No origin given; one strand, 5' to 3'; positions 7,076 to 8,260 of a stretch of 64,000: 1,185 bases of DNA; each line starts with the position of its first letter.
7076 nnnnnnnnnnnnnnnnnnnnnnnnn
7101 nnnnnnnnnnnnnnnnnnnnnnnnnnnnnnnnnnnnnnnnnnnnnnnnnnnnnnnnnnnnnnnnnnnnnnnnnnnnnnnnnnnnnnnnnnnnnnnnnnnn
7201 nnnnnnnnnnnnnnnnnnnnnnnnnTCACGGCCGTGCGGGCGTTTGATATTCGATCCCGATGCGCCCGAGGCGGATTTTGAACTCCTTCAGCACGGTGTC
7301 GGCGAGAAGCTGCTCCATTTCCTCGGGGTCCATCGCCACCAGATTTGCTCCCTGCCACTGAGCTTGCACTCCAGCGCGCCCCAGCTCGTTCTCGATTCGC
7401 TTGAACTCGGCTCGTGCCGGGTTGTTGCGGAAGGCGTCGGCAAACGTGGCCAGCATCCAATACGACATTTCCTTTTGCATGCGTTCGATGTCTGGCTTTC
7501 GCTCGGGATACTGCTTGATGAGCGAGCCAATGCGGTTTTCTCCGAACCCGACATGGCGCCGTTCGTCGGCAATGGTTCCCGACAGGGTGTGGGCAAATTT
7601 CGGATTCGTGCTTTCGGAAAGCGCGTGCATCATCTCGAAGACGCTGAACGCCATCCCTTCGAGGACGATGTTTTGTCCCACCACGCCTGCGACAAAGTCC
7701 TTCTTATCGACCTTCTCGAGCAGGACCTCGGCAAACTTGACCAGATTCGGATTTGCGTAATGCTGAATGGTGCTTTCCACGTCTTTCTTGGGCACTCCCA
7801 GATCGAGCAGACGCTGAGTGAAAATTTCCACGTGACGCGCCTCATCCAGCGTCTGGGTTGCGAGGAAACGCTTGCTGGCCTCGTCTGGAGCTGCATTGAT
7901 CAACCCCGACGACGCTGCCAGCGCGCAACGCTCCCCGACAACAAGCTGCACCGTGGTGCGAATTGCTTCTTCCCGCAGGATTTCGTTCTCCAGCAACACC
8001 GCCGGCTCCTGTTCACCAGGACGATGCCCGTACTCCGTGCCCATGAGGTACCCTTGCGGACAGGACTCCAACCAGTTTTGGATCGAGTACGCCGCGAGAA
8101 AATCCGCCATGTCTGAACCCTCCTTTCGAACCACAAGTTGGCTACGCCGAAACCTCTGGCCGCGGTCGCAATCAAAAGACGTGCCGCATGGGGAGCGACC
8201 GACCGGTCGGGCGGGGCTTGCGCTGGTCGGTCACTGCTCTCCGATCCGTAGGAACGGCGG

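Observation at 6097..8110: Candidate undescribed oxygenase system: two paralogous, fully liganded diiron proteins plus a coupled CxxC..CxxC protein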

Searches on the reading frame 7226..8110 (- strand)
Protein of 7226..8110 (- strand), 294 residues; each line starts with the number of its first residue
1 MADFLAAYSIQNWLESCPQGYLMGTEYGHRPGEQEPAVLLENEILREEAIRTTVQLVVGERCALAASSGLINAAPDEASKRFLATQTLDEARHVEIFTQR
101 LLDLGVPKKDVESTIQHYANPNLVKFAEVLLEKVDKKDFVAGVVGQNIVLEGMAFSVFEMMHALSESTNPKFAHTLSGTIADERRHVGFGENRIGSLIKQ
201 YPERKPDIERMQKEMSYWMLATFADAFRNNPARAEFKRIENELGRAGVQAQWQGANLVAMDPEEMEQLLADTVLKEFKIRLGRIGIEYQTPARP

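Call 3: search_protein_families(library=pfam, proteins=[window:7226-8110:-], max_evalue=1)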
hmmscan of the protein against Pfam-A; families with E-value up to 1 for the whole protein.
window:7226-8110:- (294 aa): 7 families
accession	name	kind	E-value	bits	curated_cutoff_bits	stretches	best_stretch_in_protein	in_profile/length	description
PF02332.24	Phenol_Hydrox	-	0.00084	19.4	24.4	1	63-194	86-223/230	Methane/Phenol/Alkene Hydroxylase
PF11266.14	Ald_deCOase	-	0.0038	17.6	28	1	56-211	18-159/218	Long-chain fatty aldehyde decarbonylase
PF03473.23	MOSC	-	0.009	16.5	22.7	0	233-290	17-68/120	MOSC domain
PF04305.20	DUF455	-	0.0091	16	34.3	0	149-200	154-206/247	Protein of unknown function (DUF455)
PF14518.11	Haem_oxygenas_2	-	0.019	15.2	28.9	1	79-162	29-116/177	Iron-containing redox enzyme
PF11583.14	AurF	-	0.022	14.3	29.6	1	70-231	94-237/282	P-aminobenzoate N-oxygenase AurF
PF02915.23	Rubrerythrin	-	0.072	13.9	22.8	0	146-237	5-113/137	Rubrerythrin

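Call 4: search_protein_families(library=ncbifam, proteins=[window:7226-8110:-], max_evalue=1)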
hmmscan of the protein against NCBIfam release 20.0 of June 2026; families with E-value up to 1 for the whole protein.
window:7226-8110:- (294 aa): 9 families
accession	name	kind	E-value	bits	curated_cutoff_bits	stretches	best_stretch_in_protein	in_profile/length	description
NF006200.0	PRK08326.1-3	equivalog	3.9e-07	29.6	194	1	79-238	102-267/321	R2-like ligand-binding oxidase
NF006198.0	PRK08326.1-1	subfamily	0.00017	21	274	1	84-204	102-231/308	R2-like ligand-binding oxidase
NF007186.0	PRK09614.1-5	equivalog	0.0032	16.6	237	1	80-201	92-214/328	ribonucleotide-diphosphate reductase subunit beta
TIGR04059.1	Ald_deCOase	equivalog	0.014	15.4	222.65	1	59-211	22-160/220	aldehyde oxygenase (deformylating)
TIGR03770.1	anch_rpt_perm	equivalog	0.04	13.6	296.8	1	116-164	7-54/270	anchored repeat-type ABC transporter permease subunit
TIGR01757.1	Malate-DH_plant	equivalog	0.055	12.1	598.3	1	44-93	155-203/387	malate dehydrogenase, NADP-dependent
NF010733.0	PRK14135.1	equivalog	0.087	12.5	240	1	82-137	116-171/267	recombination regulator RecX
NF003916.0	PRK05442.1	equivalog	0.1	11.6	271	1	44-141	116-208/328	malate dehydrogenase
NF033919.1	PA2779_fam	subfamily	0.25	11.5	40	0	86-128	42-84/123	PA2779 family protein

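Call 6: search_solved_structures(query=window:7226-8110:-, max_evalue=10, show_alignments=2)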
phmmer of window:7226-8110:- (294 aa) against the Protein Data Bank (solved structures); distinct sequences matched with E-value up to 10: 6.
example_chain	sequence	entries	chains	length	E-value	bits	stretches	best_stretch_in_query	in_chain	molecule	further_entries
6d9f_A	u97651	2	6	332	1.8e-15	60.1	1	11-218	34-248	Putative VlmB homolog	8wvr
7qbk_A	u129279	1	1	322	0.00038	22.9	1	82-203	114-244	R2-like ligand-binding oxidase (homolog II) from Sulfolobus acidocaldarius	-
6f65_A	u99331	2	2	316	0.73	12.2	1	81-199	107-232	Ribonucleotide reductase small subunit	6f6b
6qk1_A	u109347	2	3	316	0.76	12.1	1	81-199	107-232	Ribonucleotide reductase small subunit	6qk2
9qgm_6A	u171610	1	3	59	0.86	11.9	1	68-103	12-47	Photorhabdus luminescens subsp. laumondii TTO1 complete genome segment 6/17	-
9dtd_A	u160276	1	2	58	0.88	11.9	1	67-109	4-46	C2-01018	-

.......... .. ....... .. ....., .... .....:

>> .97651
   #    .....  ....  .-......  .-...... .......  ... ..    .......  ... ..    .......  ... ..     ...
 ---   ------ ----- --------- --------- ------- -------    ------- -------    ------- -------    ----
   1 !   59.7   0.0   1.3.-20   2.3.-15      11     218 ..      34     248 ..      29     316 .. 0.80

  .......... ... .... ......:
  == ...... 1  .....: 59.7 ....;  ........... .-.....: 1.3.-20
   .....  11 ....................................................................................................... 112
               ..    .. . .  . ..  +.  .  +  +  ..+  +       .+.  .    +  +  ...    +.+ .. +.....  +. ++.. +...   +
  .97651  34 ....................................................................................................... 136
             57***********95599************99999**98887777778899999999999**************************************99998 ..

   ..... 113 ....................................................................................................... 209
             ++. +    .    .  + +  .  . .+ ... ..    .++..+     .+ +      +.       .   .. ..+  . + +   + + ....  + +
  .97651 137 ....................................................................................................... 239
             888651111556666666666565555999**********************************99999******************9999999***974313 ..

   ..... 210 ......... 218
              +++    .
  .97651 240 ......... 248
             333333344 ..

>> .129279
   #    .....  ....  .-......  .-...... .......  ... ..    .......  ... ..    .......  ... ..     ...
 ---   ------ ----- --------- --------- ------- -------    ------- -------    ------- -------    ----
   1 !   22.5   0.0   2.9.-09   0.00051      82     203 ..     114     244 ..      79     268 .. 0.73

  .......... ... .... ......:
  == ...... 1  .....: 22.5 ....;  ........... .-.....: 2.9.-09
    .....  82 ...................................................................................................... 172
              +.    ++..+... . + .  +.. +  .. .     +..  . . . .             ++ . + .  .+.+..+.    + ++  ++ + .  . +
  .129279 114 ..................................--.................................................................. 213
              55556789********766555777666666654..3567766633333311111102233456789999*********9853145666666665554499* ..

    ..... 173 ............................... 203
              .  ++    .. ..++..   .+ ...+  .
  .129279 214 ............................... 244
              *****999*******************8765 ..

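Call 9: find_homologous_proteins(query=window:7226-8110:-)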
Query window:7226-8110:- (294 aa): 2037 proteins with E <= 0.001 among 4175 candidates; the best 120 are listed.
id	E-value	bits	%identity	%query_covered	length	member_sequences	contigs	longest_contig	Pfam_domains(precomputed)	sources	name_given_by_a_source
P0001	1.0e-191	653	100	100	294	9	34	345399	-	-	-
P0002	1.1e-180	617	93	100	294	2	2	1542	-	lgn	-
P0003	4.5e-176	602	90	100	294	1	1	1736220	-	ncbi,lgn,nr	ncbi:MAG: hypothetical protein KatS3mg077_0639 [Candidatus Binatia bacterium]|nr:MAG: hypothetical p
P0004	5.6e-174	595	90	100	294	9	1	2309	-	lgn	-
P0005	3.5e-172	589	89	100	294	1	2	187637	-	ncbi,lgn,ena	-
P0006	1.0e-161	555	85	100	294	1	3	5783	-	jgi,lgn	jgi:hypothetical protein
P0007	5.7e-160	549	83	100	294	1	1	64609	-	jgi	jgi:hypothetical protein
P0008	4.7e-159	546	82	100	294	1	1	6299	-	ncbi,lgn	-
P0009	4.1e-158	543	82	100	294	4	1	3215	-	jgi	-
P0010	4.7e-158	543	81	100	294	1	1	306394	-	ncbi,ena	-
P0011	5.8e-158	542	81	100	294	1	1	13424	-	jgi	jgi:hypothetical protein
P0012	7.2e-157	539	81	100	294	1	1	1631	-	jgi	jgi:1,2-phenylacetyl-CoA epoxidase catalytic subunit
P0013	1.2e-156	538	82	100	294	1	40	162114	-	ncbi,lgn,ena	-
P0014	4.0e-156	536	81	100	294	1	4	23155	-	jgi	jgi:hypothetical protein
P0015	5.7e-156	536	81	100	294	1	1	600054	-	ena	-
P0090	1.3e-150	518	79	100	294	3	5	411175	-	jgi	jgi:hypothetical protein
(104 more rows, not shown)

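Call 12: find_related_loci(query=window:7226-8110:-, collection=genome_contigs, flank=8000)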
Query window:7226-8110:- (294 aa) in genome_contigs; peptide patterns used: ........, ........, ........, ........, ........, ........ (x = any residue, [..] = any of these).
600 stretches matched a pattern (row limit reached: there are more); 466 encode a relative of the query (tblastn E <= 1e-3); the best 80 are kept; 80 distinct loci.
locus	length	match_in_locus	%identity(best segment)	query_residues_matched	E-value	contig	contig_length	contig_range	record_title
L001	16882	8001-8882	89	1-294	0e+0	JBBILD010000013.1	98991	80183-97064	MAG: Myxococcales bacterium isolate SLS170214_bin_200 NODE_120_length_98991_cov_2.93667, whole genome shotgun sequence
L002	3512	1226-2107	93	1-294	0e+0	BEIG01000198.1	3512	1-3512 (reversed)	Bacterium HR30 DNA, contig: NODE_7456_198, isolate: HRbin30, whole genome shotgun sequence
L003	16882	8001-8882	80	1-294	8e-165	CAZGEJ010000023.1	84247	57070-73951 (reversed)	MAG TPA_asm: uncultured Candidatus Binatia bacterium isolate binchicken_co319_203 genome assembly, contig: NODE_394_leng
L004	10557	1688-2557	82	1-294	2e-163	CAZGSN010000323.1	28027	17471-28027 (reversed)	MAG TPA_asm: uncultured Candidatus Binatia bacterium isolate binchicken_co200_33 genome assembly, contig: k141_1608413,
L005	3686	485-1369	80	1-294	9e-168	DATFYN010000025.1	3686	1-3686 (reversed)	MAG TPA_asm: Myxococcota bacterium isolate SMAG_U9544 k141_109991, whole genome shotgun sequence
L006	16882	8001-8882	78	1-294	2e-160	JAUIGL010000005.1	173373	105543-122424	MAG: bacterium isolate Co_bin.149 NODE_934_length_173373_cov_2.321485, whole genome shotgun sequence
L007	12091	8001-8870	80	1-290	9e-160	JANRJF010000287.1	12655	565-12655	MAG: Deltaproteobacteria bacterium isolate bins.329 k141_1133426, whole genome shotgun sequence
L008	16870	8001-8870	79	1-294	1e-158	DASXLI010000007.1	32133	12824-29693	MAG TPA_asm: Candidatus Binatia bacterium isolate SMAG_U5298 k141_513044, whole genome shotgun sequence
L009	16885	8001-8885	77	1-294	2e-157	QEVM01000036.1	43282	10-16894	MAG: Proteobacteria bacterium isolate PRO3 J3_scaffold_1183, whole genome shotgun sequence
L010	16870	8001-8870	79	1-294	7e-158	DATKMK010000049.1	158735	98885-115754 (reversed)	MAG TPA_asm: Candidatus Binatia bacterium isolate SMAG_U14709 k141_858098, whole genome shotgun sequence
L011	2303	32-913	77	1-294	1e-168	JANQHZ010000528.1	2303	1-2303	MAG: Candidatus Binatia bacterium isolate PL24a_bin.3 k99_4482159, whole genome shotgun sequence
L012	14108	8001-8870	79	1-294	2e-157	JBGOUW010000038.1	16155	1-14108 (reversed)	MAG: Candidatus Binatia bacterium isolate OBJ_0618_7090110_13 k141_2857355_length_16155_cov_48.0857, whole genome shotgu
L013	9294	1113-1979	79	1-290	5e-157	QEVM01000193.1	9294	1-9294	MAG: Proteobacteria bacterium isolate PRO3 J3_scaffold_5863, whole genome shotgun sequence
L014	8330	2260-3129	78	1-291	8e-156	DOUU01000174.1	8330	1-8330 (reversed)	MAG TPA_asm: Deltaproteobacteria bacterium isolate UBA9160 contig_95848, whole genome shotgun sequence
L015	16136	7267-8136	78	1-294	1e-155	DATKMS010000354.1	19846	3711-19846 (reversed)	MAG TPA_asm: Candidatus Margulisiibacteriota bacterium isolate SMAG_U14717 k141_4839770, whole genome shotgun sequence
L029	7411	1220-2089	76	1-294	3e-152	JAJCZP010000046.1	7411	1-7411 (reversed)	MAG: Deltaproteobacteria bacterium isolate OFTM125 OFTM125_45, whole genome shotgun sequence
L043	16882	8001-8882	74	1-294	1e-145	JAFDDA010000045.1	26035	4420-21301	MAG: Deltaproteobacteria bacterium isolate Meg19_02_Bin_151 Meg19_02_Bin_151_scaffold_859, whole genome shotgun sequence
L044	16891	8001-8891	72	1-294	3e-145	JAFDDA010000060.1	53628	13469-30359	MAG: Deltaproteobacteria bacterium isolate Meg19_02_Bin_151 Meg19_02_Bin_151_scaffold_1600, whole genome shotgun sequenc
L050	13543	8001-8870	72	1-294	4e-142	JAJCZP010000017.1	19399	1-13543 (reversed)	MAG: Deltaproteobacteria bacterium isolate OFTM125 OFTM125_16, whole genome shotgun sequence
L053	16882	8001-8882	69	1-294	1e-141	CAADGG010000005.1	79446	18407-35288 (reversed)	uncultured proteobacterium isolate PRO3.fa.gz genome assembly, contig: k127_196125, whole genome shotgun sequence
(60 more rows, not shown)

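Call 16: search_protein_representatives(protein=window:7226-8110:-)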
Query: 294 residues. Proteins with E-value up to 0.001 (for the whole library): 510; up to 1e-10: 165; up to 1e-30: 49. The best 150 are listed.
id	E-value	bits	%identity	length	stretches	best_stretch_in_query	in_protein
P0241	1.8e-129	447.1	73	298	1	6-294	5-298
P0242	1.1e-89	316.7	69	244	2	1-185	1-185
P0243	9.0e-87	307.1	81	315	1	54-232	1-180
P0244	7.5e-85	300.8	63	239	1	42-278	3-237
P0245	3.3e-79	282.3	49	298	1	6-286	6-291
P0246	5.4e-79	281.6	65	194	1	102-294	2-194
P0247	5.9e-78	278.2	77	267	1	6-178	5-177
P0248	1.0e-76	274.1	47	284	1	1-293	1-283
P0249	1.8e-74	266.8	71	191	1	1-194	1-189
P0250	3.1e-69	249.6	42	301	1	9-292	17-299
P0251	1.9e-67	243.7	75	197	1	1-155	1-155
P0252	2.6e-66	240.0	78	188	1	1-147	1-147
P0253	3.3e-66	239.7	66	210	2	157-294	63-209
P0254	3.8e-63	229.6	84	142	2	1-113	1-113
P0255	1.7e-61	224.2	42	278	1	33-291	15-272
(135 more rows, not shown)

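Call 24: find_related_loci(query=A1, collection=genome_contigs, flank=7000)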
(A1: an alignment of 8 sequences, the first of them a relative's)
Query A1 (316 aa) in genome_contigs; peptide patterns used: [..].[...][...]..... (x = any residue, [..] = any of these).
600 stretches matched a pattern (row limit reached: there are more); 399 encode a relative of the query (tblastn E <= 1e-3); the best 80 are kept; 80 distinct loci.
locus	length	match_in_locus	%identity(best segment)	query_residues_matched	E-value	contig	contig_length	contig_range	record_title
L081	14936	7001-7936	65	2-313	3e-140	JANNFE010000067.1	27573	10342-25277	MAG: Betaproteobacteria bacterium isolate OTE_75_metabat_331 OTE_75_k141_1836512, whole genome shotgun sequence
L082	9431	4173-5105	59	3-314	9e-129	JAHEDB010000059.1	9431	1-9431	MAG: Chromatiales bacterium isolate Ww186 NODE_17813_length_9431_cov_4.149517, whole genome shotgun sequence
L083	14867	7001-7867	54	24-313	2e-107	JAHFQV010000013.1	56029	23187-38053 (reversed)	MAG: Oxalobacteraceae bacterium isolate nzgw559 NODE_627_length_56030_cov_7.269706, whole genome shotgun sequence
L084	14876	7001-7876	53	21-313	2e-106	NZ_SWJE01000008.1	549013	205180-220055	Trinickia terrae strain 7GSK02 scaffold8, whole genome shotgun sequence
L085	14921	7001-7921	62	6-313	1e-135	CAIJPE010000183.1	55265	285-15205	MAG: uncultured beta proteobacterium isolate T7_bin-616 genome assembly, contig: bin-616:183/426, whole genome shotgun s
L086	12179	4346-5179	38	34-313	3e-60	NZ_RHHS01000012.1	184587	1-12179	Brevibacillus gelatini strain DSM 100115 contig_12, whole genome shotgun sequence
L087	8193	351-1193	35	32-314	1e-57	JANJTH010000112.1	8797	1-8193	MAG: Planctomycetota bacterium isolate RX1_metabat.bin.42 RX1_metabat.bin.42_RX1_k141_506554, whole genome shotgun seque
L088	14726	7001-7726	33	73-313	1e-41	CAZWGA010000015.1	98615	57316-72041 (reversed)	MAG TPA_asm: uncultured Solibacteraceae bacterium isolate SRP273308_co1_25 genome assembly, contig: NODE_223_length_9861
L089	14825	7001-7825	29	34-313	3e-39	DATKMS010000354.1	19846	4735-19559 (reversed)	MAG TPA_asm: Candidatus Margulisiibacteriota bacterium isolate SMAG_U14717 k141_4839770, whole genome shotgun sequence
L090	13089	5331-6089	31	65-316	3e-39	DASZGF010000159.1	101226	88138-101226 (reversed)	MAG TPA_asm: Candidatus Binataceae bacterium isolate SMAG_U6541 k141_5350422, whole genome shotgun sequence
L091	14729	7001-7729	29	73-314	7e-39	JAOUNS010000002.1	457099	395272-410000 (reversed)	MAG: Gammaproteobacteria bacterium isolate 8_1_May_SF_Bin12 8_1_May_SF_Bin12_scaffold_1_c4, whole genome shotgun sequenc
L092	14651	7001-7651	33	33-251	2e-38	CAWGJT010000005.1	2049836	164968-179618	MAG: uncultured delta proteobacterium isolate MFD05684.bin.2.192 genome assembly, contig: contig_12959, whole genome sho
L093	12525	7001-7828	31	33-313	9e-38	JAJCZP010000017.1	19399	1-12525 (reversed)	MAG: Deltaproteobacteria bacterium isolate OFTM125 OFTM125_16, whole genome shotgun sequence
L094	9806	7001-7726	32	73-313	3e-38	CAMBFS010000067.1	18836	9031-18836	MAG: Klebsiella pneumoniae isolate TH-08apr19-175 genome assembly, contig: TH-08apr19-C7658, whole genome shotgun sequen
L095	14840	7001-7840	29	34-313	2e-37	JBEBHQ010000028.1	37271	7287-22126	MAG: Terricaulis sp. isolate SF1_2_2 NODE_737_length_37271_cov_14.734800, whole genome shotgun sequence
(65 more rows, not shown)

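Call 27: search_protein_families(library=pfam, proteins=[L084:1365-4550:+, L084:4547-5293:+, L084:5646-6944:+, L084:6941-7879:+, L084:7893-8660:+, L084:8703-9812:+, L084:9850-10470:+, L084:10576-11814:+, L084:11825-13435:+], max_evalue=0.001)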
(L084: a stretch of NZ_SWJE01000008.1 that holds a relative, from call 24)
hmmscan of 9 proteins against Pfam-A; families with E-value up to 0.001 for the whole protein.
L084:1365-4550:+ (1061 aa): 2 families
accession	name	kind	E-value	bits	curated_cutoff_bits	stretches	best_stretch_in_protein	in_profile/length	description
PF00202.27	Aminotran_3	-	1.9e-75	254.5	30.5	1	191-578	11-398/403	Aminotransferase class-III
PF01212.27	Beta_elim_lyase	-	0.00037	20.3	27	0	264-489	45-231/288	Beta-eliminating lyase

L084:4547-5293:+ (248 aa): 1 family
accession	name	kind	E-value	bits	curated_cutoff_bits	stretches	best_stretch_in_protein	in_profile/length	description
PF04116.19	FA_hydroxylase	-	7.5e-07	30.1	31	1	52-193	3-132/132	Fatty acid hydroxylase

L084:5646-6944:+ (432 aa): 2 families
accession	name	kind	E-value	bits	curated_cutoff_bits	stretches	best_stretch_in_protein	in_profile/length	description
PF13520.12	AA_permease_2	-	1.6e-26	93.7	27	1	11-401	3-412/427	Amino acid permease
PF00324.27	AA_permease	-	4.2e-17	62.4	24.6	1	15-392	3-410/470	Amino acid permease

L084:6941-7879:+ (312 aa): 2 families
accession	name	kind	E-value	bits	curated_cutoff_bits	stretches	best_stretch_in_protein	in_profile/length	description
PF05138.18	PaaA_PaaC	-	1.3e-06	28.3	28.5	1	65-254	12-189/263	Phenylacetic acid catabolic protein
PF00268.27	Ribonuc_red_sm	-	1.8e-06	28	33.6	1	88-261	63-241/281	Ribonucleotide reductase, small chain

L084:7893-8660:+ (255 aa): 0 families

L084:8703-9812:+ (369 aa): 1 family
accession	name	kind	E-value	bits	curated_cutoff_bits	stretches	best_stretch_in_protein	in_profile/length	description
PF10118.14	Metal_hydrol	-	3.2e-57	194.5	33.2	1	96-340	6-247/247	Predicted metal-dependent hydrolase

L084:9850-10470:+ (206 aa): 3 families
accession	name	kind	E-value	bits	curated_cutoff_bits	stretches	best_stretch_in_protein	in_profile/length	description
PF16925.10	TetR_C_13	-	2.7e-27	95.8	27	1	83-189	1-107/109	Tetracyclin repressor-like, C-terminal domain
PF00440.29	TetR_N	-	3.6e-06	27.1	24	1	15-60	1-46/47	Bacterial regulatory proteins, tetR family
PF12802.13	MarR_2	-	6.7e-05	23.4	27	1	29-68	19-60/61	MarR family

L084:10576-11814:+ (412 aa): 4 families
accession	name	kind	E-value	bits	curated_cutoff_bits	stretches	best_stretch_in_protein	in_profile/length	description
PF16576.10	HlyD_D23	-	3e-15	56.5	30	1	163-347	68-186/214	Barrel-sandwich domain of CusB or HlyD membrane-fusion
PF13437.12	HlyD_3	-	5.5e-13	50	22.2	1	273-350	2-81/106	HlyD family secretion protein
PF13533.13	Biotin_lipoyl_2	-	3e-12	46.5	29.8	1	107-136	3-32/32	Biotin-lipoyl like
PF00364.28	Biotin_lipoyl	-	6.7e-06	26.3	22.1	0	106-135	44-73/73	Biotin-requiring enzyme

L084:11825-13435:+ (536 aa): 1 family
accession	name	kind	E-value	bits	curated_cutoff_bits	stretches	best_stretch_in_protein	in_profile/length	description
PF07690.21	MFS_1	-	2.3e-37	129.2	33.4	1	34-428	1-346/347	Major Facilitator Superfamily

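Call 28: search_protein_families(library=pfam, proteins=[L086:413-1033:+, L086:1052-1540:+, L086:1556-4282:+, L086:4298-5194:+, L086:5324-6478:+, L086:6482-7645:+, L086:7652-8953:+, L086:8809-10125:+], max_evalue=0.001)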
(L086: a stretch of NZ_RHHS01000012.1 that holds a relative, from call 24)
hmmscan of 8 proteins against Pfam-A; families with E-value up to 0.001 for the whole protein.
L086:413-1033:+ (206 aa): 1 family
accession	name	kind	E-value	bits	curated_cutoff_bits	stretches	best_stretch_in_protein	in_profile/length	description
PF00440.29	TetR_N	-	5e-12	45.9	24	1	12-55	1-44/47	Bacterial regulatory proteins, tetR family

L086:1052-1540:+ (162 aa): 0 families

L086:1556-4282:+ (908 aa): 1 family
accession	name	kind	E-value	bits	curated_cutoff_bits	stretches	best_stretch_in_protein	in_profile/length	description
PF00202.27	Aminotran_3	-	1.1e-83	281.7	30.5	1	26-416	13-401/403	Aminotransferase class-III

L086:4298-5194:+ (298 aa): 2 families
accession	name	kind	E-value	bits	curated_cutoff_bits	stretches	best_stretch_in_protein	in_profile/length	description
PF00268.27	Ribonuc_red_sm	-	7.1e-06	26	33.6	1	56-232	48-236/281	Ribonucleotide reductase, small chain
PF13794.12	MiaE_2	-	0.00011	22.5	25.2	1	88-218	37-154/185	tRNA-(MS[2]IO[6]A)-hydroxylase (MiaE)-like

L086:5324-6478:+ (384 aa): 1 family
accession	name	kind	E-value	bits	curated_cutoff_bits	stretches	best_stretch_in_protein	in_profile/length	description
PF11899.13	DUF3419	-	1.4e-63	215.8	28.2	1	27-343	9-337/385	Protein of unknown function (DUF3419)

L086:6482-7645:+ (387 aa): 2 families
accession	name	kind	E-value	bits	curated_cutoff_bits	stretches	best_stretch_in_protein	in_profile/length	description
PF00208.27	ELFV_dehydrog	-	2e-43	149.3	23.4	1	156-334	8-191/241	Glutamate/Leucine/Phenylalanine/Valine dehydrogenase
PF02812.23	ELFV_dehydrog_N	-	1.1e-18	67.7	25.3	1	9-114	13-116/129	Glu/Leu/Phe/Val dehydrogenase, dimerisation domain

L086:7652-8953:+ (433 aa): 2 families
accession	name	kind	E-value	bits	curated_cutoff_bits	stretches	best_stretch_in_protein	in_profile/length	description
PF07690.21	MFS_1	-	9.7e-51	173.1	33.4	1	10-345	2-346/347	Major Facilitator Superfamily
PF05977.19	MFS_3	-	0.00021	20.3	27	1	50-282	56-297/524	Transmembrane secretion effector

L086:8809-10125:+ (438 aa): 1 family
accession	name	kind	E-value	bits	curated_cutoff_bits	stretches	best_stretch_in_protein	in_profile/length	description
PF00850.24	Hist_deacetyl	-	2e-96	323.3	27.9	1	102-390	1-297/298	Histone deacetylase domain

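Call 30: find_encoding_contigs(protein=P0015, flank=10000, max_places=3)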
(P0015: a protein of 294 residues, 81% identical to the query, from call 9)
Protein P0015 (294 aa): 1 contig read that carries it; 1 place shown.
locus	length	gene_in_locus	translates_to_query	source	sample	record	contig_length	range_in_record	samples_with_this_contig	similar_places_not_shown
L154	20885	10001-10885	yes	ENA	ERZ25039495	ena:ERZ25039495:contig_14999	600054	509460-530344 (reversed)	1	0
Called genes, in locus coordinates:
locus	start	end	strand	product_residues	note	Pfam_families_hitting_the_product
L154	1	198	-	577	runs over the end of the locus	PF07719:TPR_2 (faint), PF00515:TPR_1 (faint), PF13432:TPR_16 (faint), PF13458:Peripla_BP_6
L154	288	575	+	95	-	-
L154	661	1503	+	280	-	PF01643:Acyl-ACP_TE, PF13279:4HBT_2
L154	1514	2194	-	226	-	PF09699:Paired_CXXCH_1 (faint), PF14522:Cytochrome_C7 (faint)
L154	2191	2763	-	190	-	PF14522:Cytochrome_C7 (faint)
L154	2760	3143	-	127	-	-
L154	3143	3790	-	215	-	PF14522:Cytochrome_C7 (weak), PF14537:Cytochrom_c3_2 (faint)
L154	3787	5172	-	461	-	-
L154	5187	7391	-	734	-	PF09699:Paired_CXXCH_1 (faint), PF14522:Cytochrome_C7 (faint), PF14537:Cytochrom_c3_2 (faint), PF22113:Mtrc-MtrF_II-IV_dom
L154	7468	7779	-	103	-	PF13442:Cytochrome_CBB3, PF00034:Cytochrom_C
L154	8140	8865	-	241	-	PF13715:CarbopepD_reg_2 (weak), PF13620:CarboxypepD_reg, PF14686:fn3_3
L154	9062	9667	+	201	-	PF13620:CarboxypepD_reg (weak)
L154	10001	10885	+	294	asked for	-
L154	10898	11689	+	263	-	PF11266:Ald_deCOase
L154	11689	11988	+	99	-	-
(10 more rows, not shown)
